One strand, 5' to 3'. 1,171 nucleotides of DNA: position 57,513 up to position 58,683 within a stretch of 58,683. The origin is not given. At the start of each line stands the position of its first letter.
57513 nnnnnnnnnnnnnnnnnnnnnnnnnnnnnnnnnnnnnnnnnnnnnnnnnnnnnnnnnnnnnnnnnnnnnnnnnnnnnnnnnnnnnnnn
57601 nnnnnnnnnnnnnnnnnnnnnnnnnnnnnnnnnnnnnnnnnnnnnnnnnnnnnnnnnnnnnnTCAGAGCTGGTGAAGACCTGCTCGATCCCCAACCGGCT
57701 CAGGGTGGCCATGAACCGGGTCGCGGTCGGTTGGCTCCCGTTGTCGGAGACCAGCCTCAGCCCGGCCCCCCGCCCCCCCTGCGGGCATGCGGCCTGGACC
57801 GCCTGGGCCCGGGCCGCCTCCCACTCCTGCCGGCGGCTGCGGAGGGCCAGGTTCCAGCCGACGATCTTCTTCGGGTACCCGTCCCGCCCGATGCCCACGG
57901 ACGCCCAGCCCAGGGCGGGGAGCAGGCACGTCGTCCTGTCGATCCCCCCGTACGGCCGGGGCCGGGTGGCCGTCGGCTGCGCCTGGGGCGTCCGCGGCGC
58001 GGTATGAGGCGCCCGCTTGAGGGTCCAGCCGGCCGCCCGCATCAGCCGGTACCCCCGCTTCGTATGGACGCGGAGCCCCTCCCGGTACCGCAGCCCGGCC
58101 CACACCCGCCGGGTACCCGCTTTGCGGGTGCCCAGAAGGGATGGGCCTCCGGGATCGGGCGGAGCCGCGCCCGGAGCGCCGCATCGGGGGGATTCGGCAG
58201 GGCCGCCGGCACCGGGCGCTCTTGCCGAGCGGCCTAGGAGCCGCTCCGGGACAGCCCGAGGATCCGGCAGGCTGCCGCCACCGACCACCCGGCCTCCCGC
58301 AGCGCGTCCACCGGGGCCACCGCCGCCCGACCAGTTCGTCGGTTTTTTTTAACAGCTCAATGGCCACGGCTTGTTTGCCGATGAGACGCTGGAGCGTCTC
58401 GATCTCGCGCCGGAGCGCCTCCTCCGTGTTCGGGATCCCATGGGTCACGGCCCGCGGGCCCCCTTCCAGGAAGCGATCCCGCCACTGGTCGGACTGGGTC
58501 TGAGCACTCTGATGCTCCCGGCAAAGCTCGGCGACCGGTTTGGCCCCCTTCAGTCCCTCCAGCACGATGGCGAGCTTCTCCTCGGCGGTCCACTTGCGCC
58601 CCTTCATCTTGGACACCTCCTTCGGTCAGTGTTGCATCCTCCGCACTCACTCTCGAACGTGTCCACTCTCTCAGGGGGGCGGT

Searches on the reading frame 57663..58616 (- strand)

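Call 42: search_protein_families(library=ncbifam, proteins=[window:57663-58616:-], max_evalue=0.01)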
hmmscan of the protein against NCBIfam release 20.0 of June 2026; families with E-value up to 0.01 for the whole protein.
window:57663-58616:- (317 aa): 3 families
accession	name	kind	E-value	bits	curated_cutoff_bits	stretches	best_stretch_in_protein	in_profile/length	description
NF006928.0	PRK09413.1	subfamily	2.7e-09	37.6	229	1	5-95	9-103/121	IS2 repressor TnpA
NF033516.0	transpos_IS3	equivalog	1.7e-08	34.1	160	1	12-98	1-86/369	IS3 family transposase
NF047595.1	IS66_ISRel24_TnpA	equivalog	7.9e-05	23.2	74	1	7-50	3-46/113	IS66-like element accessory protein TnpA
